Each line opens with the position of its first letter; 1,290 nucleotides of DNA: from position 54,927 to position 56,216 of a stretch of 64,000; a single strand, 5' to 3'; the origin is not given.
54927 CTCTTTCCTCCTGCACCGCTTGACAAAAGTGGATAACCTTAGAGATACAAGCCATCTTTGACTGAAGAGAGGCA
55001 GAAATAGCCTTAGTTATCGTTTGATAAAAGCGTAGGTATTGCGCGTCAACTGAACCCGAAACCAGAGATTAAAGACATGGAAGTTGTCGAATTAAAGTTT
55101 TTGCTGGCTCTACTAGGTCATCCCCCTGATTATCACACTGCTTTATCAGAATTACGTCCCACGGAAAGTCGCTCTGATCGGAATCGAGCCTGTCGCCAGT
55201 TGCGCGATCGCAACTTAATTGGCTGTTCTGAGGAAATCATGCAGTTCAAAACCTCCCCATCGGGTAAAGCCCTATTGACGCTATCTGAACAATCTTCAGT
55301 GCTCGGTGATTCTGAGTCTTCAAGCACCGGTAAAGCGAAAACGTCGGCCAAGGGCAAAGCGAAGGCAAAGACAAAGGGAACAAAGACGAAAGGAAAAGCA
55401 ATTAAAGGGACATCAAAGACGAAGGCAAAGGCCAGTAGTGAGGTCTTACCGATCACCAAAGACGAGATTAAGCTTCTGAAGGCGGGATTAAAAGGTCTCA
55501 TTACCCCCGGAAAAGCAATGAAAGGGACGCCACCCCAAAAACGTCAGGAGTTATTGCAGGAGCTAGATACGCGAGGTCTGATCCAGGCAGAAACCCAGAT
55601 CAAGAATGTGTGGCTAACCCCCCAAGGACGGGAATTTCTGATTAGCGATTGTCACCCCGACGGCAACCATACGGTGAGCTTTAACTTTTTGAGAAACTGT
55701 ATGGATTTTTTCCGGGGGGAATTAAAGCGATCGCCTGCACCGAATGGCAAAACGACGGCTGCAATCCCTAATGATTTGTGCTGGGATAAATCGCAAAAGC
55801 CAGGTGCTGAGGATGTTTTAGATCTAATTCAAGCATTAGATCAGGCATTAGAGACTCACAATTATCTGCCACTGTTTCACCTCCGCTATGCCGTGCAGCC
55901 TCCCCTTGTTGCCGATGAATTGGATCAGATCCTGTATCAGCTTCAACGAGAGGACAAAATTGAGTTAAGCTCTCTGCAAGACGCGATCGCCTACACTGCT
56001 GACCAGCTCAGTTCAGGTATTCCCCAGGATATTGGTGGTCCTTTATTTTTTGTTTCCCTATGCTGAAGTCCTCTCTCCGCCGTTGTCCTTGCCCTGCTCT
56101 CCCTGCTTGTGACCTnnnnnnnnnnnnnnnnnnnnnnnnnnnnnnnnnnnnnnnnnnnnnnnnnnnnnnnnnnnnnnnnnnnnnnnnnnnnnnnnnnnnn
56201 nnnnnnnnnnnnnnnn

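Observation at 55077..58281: Two-gene module: histone-H1-like lysine-rich protein followed by a NACHT/STAND-like NTPase lacking repeat sensor domains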

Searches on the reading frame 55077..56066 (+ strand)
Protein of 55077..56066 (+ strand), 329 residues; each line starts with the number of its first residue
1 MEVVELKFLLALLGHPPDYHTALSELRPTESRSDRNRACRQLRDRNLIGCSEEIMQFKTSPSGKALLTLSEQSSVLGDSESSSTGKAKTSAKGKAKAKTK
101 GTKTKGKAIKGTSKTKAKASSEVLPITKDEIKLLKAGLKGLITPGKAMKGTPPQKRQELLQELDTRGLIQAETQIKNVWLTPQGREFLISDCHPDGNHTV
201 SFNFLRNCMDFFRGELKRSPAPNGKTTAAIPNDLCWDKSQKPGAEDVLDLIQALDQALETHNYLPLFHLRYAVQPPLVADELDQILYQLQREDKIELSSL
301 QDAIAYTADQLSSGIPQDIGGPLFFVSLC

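Call 3: search_protein_families(library=pfam, proteins=[window:55077-56066:+], max_evalue=1)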
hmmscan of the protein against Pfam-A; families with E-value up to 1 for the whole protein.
window:55077-56066:+ (329 aa): 1 family
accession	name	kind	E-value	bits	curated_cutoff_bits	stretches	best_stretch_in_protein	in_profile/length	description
PF20008.5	DUF6429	-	0.17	12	31.6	1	158-186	30-59/71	Domain of unknown function (DUF6429)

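Call 4: search_protein_families(library=ncbifam, proteins=[window:55077-56066:+], max_evalue=1)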
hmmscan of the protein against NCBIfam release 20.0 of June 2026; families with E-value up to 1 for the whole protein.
window:55077-56066:+ (329 aa): 0 families

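Call 5: search_protein_families(library=padloc, proteins=[window:55077-56066:+], max_evalue=1)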
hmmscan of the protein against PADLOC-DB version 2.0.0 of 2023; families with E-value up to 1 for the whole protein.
window:55077-56066:+ (329 aa): 1 family
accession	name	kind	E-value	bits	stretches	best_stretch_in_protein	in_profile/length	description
PDLC02443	BrxA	-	0.05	11.3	0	18-72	134-188/203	BrxA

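Call 8: find_homologous_proteins(query=window:55077-56066:+)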
Query window:55077-56066:+ (329 aa): 369 proteins with E <= 0.001 among 2981 candidates; the best 120 are listed.
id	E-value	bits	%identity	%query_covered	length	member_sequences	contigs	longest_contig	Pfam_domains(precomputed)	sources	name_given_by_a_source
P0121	2.4e-215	732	100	100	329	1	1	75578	-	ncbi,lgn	ncbi:MAG: hypothetical protein AAGD25_11465 [Cyanobacteria bacterium P01_F01_bin.150]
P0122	3.1e-166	571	78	100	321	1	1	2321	-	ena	-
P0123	2.4e-163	561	76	100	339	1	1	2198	-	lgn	-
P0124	3.4e-163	561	76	100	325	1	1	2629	-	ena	-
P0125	1.8e-162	558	77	100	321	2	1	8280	-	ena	-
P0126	4.8e-161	554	77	100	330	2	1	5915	-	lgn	-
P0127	2.0e-159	548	74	100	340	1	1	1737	-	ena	-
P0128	1.1e-141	490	68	100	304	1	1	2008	-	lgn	-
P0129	4.3e-140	485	68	99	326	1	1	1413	-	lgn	-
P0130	1.1e-139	483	68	99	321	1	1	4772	-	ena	-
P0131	4.5e-113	396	57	100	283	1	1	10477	-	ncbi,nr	ncbi:MAG: hypothetical protein F6K30_11870 [Cyanothece sp. SIO2G6]|nr:hypothetical protein [Cyanothe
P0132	2.0e-110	387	55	100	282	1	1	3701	-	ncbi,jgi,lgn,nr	ncbi:MAG: hypothetical protein VKJ64_00590 [Leptolyngbyaceae bacterium]|nr:hypothetical protein [Lep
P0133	2.2e-110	387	55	100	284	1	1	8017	-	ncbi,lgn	ncbi:MAG: hypothetical protein AB4042_10005 [Leptolyngbyaceae cyanobacterium]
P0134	9.3e-94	333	54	93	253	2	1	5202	-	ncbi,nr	ncbi:MAG: hypothetical protein F6K09_06575, partial [Merismopedia sp. SIO2A8]|nr:hypothetical protei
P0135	1.6e-87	312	47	99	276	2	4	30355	-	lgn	-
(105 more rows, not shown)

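Call 28: search_solved_structures(query=A4, max_evalue=10)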
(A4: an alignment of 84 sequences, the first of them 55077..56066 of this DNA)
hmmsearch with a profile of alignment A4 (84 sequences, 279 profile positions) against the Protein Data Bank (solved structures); distinct sequences matched with E-value up to 10: 8.
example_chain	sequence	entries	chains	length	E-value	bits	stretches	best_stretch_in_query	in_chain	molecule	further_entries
1sfu_A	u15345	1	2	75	0.0033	20.3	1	191-247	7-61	34L protein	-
8aga_A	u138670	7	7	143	0.13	15.1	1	77-171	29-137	Transcriptional regulator HosA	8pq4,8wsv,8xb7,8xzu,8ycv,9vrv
2heo_A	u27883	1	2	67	0.16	14.7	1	215-246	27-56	Z-DNA binding protein 1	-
7nwg_a2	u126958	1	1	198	0.25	14.1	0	95-135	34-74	ribosomal protein eS25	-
9spj_ZC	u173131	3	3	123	0.49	13.1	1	91-146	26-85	40S ribosomal protein S10-A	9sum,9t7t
7od9_C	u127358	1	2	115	0.53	13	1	68-136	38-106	C-terminal domain of CheF from Methanococcus maripaludis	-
3u2r_A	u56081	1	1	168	0.68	12.7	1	102-144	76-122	Regulatory protein MarR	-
7pzy_L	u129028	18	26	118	1.5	11.6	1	107-146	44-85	Ribosomal 40S subunit protein S10A | 40S ribosomal protein S10-A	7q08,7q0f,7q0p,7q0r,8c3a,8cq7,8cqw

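Call 32: predict_structure(alignment_id=A4)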
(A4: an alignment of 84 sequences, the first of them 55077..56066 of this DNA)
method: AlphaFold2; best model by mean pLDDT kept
length: 329 residues; sequences in the alignment: 84
mean_pLDDT: 85.3   pTM: 0.61
mean pLDDT of the five models: 85.3, 84.6, 81.4, 81.3, 80.7
residues with pLDDT >= 90: 208; 70-90: 61; 50-70: 23; < 50: 37
segments of 3 or more residues with pLDDT < 50: 86-94, 96-103, 105-108, 110-121, 223-226
pLDDT, mean of each block of 10 residues (from residue 1): 94 92 94 95 97 97 97 82 51 47 48 45 81 98 97 96 97 97 93 77 92 79 55 84 96 95 94 89 97 96 82 88 94
secondary structure, 60 per line:
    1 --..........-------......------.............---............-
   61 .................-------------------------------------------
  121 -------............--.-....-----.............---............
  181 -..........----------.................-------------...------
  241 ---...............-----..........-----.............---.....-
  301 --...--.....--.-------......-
elements in order: H3-12 E20-22 H32-44 E48-59 H61-77 H128-139 H144-147 H153-165 E169-180 H182-191 H202-218 H244-258 H266-273 H279-291 E295-299 H308-312 E323-328

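Call 36: fold_search(model_id=the predicted structure, library=pdb)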
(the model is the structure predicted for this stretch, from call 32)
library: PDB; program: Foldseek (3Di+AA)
matches with E <= 10: 220; with E <= 0.001: 0
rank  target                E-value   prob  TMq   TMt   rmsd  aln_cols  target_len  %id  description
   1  3dv8                  5.7e-02  0.75  0.16  0.23  14.4       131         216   16  Crystal structure of a putative transcriptional regulator of the crp/fnr family (eubrec_1222) from eubacterium rectale a (released 2008-08-05)
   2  8iue_P                2.5e-01  0.09  0.13  0.14  24.7       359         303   12  RNA polymerase III pre-initiation complex melting complex 1 (released 2023-05-24)
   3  6wge_C                3.2e-01  0.30  0.17  0.30  36.6       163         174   10  Cryo-EM structure of human Cohesin-NIPBL-DNA complex without STAG1 (released 2020-05-20)
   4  4i99_C                5.3e-01  0.92  0.17  0.69   3.7        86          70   13  Crystal structure of the SmcHead bound to the C-winged helix domain of ScpA (released 2013-01-30)
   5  8cli_A                5.3e-01  0.13  0.18  0.12  15.4       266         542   13  TFIIIC TauB-DNA monomer (released 2023-06-21)
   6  3e5x_B                5.3e-01  0.10  0.12  0.18  17.2       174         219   12  OCPA complexed CprK (released 2008-12-09)
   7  7wze_A                6.7e-01  0.38  0.14  0.27  18.8        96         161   16  Structure of Transcriptional regulator from Bacillus subtilis (strain 168) (released 2022-04-20)
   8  2dk5_MODEL_1_A        8.0e-01  0.44  0.15  0.48  13.7        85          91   19  Solution structure of Winged-Helix domain in RNA polymerase III 39KDa polypeptide (released 2006-10-06)
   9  7a6h_O                8.0e-01  0.04  0.14  0.10  26.8       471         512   10  Cryo-EM structure of human apo RNA Polymerase III (released 2021-02-03)
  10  6fi9_A                1.0e+00  0.20  0.15  0.31  14.0       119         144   14  Crystal Structure of a zinc-responsive MarR family member, Lactococcus lactis ZitR (released 2019-02-20)
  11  7ne9_AAA              1.1e+00  0.51  0.13  0.32   2.9        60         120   20  A single sensor controls large variations in zinc quotas in a marine cyanobacterium (released 2022-03-02)
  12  5yhx_A                1.1e+00  0.25  0.15  0.32  12.3       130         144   14  Structure of Lactococcus lactis ZitR, wild type (released 2017-12-06)
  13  8yli_B                1.1e+00  0.16  0.12  0.22  16.2        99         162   19  Crystal structure of Pectobacterium atrosepticum PecS in complex with operator DNA (released 2024-11-13)
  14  4i99_D                1.4e+00  0.72  0.17  0.70   3.7        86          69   13  Crystal structure of the SmcHead bound to the C-winged helix domain of ScpA (released 2013-01-30)
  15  2mh2_MODEL_1_A        1.4e+00  0.60  0.15  0.65   2.9        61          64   18  Structural insights into the DNA recognition and protein interaction domains reveal fundamental homologous DNA (released 2014-04-16)
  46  4kmf_A                2.4e+00  0.66  0.16  0.74   2.2        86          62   10  Crystal structure of Zalpha domain from Carassius auratus PKZ in complex with Z-DNA (released 2013-07-03)
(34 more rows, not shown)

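Call 72: find_related_loci(query=A4, collection=viral_contigs, flank=6000)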
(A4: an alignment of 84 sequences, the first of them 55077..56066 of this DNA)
Query A4 (329 aa) in viral_contigs; peptide patterns used: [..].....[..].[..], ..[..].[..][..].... (x = any residue, [..] = any of these).
82 stretches matched a pattern; 2 encode a relative of the query (tblastn E <= 1e-3); 2 distinct loci.
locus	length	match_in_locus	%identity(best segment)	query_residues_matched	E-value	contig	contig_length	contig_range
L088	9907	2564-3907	49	245-326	3e-19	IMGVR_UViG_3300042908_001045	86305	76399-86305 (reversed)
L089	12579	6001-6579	46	245-326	1e-18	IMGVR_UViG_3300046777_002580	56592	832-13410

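Call 75: search_protein_families(library=pfam, proteins=[L088:1073-4081:+], max_evalue=0.01)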
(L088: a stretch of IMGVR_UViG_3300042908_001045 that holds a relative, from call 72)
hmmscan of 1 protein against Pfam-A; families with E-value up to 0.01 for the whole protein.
L088:1073-4081:+ (1002 aa): 3 families
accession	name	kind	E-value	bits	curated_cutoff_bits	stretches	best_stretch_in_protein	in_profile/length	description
PF02295.23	z-alpha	-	1.6e-06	28.5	21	1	866-914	7-51/67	Adenosine deaminase z-alpha domain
PF08606.16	Prp19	-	0.0033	17.8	22.7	0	517-544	21-48/68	Prp19/Pso4-like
PF20024.5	DUF6432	-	0.0056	17.3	29.6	0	882-930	26-74/97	Family of unknown function (DUF6432)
